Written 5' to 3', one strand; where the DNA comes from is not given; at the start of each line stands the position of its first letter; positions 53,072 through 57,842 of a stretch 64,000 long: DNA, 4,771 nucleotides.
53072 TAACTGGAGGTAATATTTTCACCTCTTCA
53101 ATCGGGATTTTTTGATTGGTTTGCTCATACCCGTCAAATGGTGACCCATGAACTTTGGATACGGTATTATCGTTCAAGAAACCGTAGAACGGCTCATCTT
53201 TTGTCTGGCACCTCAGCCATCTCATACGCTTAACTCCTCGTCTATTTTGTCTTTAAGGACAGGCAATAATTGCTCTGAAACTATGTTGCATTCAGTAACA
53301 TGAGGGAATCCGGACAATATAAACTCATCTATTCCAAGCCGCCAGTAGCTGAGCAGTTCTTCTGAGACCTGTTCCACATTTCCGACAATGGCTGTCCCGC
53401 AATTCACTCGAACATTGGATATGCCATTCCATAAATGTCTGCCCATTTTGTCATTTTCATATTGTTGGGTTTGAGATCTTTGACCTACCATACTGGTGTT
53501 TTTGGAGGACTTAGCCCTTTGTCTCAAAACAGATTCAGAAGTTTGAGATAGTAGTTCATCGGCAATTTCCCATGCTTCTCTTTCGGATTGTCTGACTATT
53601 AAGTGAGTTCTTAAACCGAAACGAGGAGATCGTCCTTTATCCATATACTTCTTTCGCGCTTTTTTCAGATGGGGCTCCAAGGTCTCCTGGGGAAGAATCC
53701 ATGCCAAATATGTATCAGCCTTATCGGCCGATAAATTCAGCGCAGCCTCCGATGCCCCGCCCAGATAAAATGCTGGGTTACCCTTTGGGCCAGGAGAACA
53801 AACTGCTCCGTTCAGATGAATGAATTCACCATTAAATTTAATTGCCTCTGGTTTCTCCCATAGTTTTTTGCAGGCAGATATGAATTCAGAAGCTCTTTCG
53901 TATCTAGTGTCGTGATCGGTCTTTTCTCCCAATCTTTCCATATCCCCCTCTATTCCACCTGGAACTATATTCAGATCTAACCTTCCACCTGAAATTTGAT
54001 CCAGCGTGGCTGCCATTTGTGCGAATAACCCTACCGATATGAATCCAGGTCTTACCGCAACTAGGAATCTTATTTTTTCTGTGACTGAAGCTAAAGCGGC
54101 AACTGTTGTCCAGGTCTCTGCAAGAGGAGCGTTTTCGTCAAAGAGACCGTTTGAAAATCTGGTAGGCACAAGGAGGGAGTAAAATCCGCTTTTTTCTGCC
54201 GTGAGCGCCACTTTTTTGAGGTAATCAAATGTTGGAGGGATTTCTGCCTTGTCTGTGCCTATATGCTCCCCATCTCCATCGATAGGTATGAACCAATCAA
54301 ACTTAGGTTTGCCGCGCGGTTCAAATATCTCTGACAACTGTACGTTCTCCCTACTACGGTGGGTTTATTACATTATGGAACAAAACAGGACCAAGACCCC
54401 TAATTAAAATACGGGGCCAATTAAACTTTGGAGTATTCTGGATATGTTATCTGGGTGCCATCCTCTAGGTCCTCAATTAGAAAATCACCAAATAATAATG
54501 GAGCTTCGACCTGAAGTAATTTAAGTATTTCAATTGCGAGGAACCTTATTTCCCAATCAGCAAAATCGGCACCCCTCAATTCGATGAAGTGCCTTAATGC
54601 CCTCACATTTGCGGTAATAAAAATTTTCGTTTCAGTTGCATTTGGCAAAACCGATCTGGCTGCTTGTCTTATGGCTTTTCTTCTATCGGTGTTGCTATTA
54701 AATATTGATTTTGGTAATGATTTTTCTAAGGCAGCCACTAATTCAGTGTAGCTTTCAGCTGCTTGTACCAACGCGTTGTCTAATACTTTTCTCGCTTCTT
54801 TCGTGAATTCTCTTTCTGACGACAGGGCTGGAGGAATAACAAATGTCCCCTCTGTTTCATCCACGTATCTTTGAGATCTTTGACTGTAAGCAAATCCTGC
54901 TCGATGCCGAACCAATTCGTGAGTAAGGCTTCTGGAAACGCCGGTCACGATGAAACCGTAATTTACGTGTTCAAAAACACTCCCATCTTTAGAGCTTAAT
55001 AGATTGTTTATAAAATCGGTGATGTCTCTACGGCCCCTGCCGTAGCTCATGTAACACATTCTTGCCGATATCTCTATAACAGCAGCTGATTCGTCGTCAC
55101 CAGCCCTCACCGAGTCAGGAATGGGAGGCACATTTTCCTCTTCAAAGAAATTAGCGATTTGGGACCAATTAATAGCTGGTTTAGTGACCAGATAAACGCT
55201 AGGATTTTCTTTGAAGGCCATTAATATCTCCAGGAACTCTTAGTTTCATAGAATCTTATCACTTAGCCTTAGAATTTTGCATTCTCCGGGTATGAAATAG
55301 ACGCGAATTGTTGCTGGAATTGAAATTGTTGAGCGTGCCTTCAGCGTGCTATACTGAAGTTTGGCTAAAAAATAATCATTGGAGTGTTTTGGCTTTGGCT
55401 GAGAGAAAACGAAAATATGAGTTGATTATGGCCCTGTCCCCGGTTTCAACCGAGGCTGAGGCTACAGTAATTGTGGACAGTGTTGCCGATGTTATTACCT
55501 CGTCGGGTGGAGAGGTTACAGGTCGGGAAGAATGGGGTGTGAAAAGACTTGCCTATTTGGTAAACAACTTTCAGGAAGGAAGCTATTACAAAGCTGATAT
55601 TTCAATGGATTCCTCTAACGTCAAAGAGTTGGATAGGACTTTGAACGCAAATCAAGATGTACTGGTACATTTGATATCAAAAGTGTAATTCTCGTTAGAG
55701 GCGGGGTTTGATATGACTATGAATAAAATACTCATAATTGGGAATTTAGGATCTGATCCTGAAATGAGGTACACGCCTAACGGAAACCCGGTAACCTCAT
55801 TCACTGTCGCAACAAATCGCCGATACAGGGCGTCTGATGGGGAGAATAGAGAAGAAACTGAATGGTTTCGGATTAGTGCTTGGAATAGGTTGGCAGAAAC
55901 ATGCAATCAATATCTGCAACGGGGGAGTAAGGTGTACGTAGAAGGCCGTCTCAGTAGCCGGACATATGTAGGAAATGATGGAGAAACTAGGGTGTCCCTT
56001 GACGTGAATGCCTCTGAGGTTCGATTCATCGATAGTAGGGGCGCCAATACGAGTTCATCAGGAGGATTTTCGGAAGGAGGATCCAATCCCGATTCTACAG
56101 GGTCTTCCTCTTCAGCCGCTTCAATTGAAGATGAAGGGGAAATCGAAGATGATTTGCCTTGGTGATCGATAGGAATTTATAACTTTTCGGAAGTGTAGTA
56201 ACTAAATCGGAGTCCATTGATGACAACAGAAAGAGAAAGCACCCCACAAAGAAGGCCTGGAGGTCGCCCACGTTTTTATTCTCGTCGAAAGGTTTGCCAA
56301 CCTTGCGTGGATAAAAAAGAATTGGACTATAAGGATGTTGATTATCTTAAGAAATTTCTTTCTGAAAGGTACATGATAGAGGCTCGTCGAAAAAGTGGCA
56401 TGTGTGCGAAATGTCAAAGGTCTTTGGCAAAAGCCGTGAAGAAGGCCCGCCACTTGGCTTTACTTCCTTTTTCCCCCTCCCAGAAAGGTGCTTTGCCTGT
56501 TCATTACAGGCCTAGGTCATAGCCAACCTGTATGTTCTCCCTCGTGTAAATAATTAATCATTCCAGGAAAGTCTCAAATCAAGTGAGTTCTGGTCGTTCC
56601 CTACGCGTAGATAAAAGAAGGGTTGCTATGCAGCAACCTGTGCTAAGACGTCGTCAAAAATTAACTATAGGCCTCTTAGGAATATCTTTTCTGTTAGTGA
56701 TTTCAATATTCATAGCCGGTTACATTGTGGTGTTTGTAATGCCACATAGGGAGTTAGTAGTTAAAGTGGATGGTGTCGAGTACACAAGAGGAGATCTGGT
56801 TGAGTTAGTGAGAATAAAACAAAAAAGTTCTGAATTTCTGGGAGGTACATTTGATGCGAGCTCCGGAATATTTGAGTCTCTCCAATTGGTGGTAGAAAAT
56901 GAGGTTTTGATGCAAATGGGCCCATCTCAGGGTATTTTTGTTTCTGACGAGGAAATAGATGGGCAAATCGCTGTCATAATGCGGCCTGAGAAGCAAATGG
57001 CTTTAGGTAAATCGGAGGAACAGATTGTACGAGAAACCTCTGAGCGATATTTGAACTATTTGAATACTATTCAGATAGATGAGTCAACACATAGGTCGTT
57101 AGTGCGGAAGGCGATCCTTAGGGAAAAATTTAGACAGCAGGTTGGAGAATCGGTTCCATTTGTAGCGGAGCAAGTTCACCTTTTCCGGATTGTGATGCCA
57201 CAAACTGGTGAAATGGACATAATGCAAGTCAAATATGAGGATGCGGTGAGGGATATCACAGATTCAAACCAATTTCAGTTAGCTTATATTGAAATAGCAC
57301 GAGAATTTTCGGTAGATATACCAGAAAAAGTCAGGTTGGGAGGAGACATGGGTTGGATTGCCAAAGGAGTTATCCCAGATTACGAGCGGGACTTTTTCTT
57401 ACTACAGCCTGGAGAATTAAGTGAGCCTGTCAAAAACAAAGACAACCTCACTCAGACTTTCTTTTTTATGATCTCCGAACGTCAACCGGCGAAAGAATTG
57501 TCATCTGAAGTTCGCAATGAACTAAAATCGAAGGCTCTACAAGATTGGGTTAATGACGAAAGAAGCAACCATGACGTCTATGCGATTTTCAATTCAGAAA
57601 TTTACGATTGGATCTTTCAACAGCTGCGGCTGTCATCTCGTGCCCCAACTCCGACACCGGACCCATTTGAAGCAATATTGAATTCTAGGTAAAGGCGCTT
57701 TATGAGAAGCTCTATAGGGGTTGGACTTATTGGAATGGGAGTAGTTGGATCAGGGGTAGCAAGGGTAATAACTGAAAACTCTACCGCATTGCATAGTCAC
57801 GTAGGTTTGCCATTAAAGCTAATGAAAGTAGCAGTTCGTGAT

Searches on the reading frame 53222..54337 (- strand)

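Call 35: search_protein_families(library=pfam, proteins=[window:53222-54337:-], max_evalue=0.001)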
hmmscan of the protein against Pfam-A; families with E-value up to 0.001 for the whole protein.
window:53222-54337:- (371 aa): 1 family
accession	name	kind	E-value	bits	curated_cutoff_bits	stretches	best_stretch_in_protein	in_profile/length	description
PF00296.26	Bac_luciferase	-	6e-58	197.1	27.9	1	13-337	3-313/314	Luciferase-like monooxygenase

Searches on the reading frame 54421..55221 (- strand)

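Call 35: search_protein_families(library=pfam, proteins=[window:54421-55221:-], max_evalue=0.001)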
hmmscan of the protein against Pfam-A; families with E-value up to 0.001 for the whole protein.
window:54421-55221:- (266 aa): 1 family
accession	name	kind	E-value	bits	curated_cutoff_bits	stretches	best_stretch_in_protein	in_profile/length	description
PF02511.20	Thy1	-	3.5e-51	174.1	24.8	1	44-241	8-190/191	Thymidylate synthase complementing protein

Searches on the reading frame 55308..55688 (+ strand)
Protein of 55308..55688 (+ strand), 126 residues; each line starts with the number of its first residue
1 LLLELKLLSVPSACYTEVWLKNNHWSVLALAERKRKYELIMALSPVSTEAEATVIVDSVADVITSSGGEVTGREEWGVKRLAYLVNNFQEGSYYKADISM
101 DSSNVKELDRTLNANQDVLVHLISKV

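Call 35: search_protein_families(library=pfam, proteins=[window:55308-55688:+], max_evalue=0.001)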
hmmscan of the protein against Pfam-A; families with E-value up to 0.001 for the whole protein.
window:55308-55688:+ (126 aa): 1 family
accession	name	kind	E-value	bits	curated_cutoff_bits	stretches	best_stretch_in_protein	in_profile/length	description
PF01250.22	Ribosomal_S6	-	5.7e-21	75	27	1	36-124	1-89/90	Ribosomal protein S6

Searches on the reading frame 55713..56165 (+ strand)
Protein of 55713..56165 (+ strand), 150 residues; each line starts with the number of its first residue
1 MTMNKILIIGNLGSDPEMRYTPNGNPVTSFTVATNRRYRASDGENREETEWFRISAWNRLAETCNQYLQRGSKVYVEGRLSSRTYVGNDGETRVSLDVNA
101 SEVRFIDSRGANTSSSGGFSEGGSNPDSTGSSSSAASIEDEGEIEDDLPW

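Call 35: search_protein_families(library=pfam, proteins=[window:55713-56165:+], max_evalue=0.001)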
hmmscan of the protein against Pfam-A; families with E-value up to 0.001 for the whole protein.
window:55713-56165:+ (150 aa): 1 family
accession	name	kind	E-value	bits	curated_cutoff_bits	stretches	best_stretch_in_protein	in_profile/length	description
PF00436.31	SSB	-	8.4e-39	132.3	26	1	3-105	1-103/104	Single-strand binding protein family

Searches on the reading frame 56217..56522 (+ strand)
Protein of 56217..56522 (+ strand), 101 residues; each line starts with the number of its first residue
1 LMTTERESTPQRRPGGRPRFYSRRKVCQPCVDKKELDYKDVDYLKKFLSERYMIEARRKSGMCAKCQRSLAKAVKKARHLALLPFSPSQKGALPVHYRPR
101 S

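Call 35: search_protein_families(library=pfam, proteins=[window:56217-56522:+], max_evalue=0.001)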
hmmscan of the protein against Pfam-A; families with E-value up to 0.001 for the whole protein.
window:56217-56522:+ (101 aa): 1 family
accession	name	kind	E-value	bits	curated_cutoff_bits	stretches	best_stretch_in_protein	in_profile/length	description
PF01084.26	Ribosomal_S18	-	1.9e-20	73.2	21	1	33-83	2-52/52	Ribosomal protein S18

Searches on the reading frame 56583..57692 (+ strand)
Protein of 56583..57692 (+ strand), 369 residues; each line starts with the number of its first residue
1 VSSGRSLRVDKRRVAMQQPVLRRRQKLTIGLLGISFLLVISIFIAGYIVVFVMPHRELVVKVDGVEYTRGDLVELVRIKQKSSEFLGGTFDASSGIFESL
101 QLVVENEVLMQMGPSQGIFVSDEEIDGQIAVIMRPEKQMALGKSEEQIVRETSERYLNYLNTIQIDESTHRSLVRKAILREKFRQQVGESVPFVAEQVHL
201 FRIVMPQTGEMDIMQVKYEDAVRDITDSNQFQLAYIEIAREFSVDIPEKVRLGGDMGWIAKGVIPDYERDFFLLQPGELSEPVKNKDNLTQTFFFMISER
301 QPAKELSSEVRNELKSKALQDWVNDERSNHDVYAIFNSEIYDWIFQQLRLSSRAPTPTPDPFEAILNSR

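Call 35: search_protein_families(library=pfam, proteins=[window:56583-57692:+], max_evalue=0.001)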
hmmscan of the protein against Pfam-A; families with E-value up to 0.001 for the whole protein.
window:56583-57692:+ (369 aa): 2 families
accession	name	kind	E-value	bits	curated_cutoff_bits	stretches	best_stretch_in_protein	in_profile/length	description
PF13624.11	SurA_N_3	-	1.5e-05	25.3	27.2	1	26-183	9-161/162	SurA-like N-terminal domain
PF00639.27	Rotamase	-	2.8e-05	25.5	21.7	1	235-286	36-87/97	PPIC-type PPIASE domain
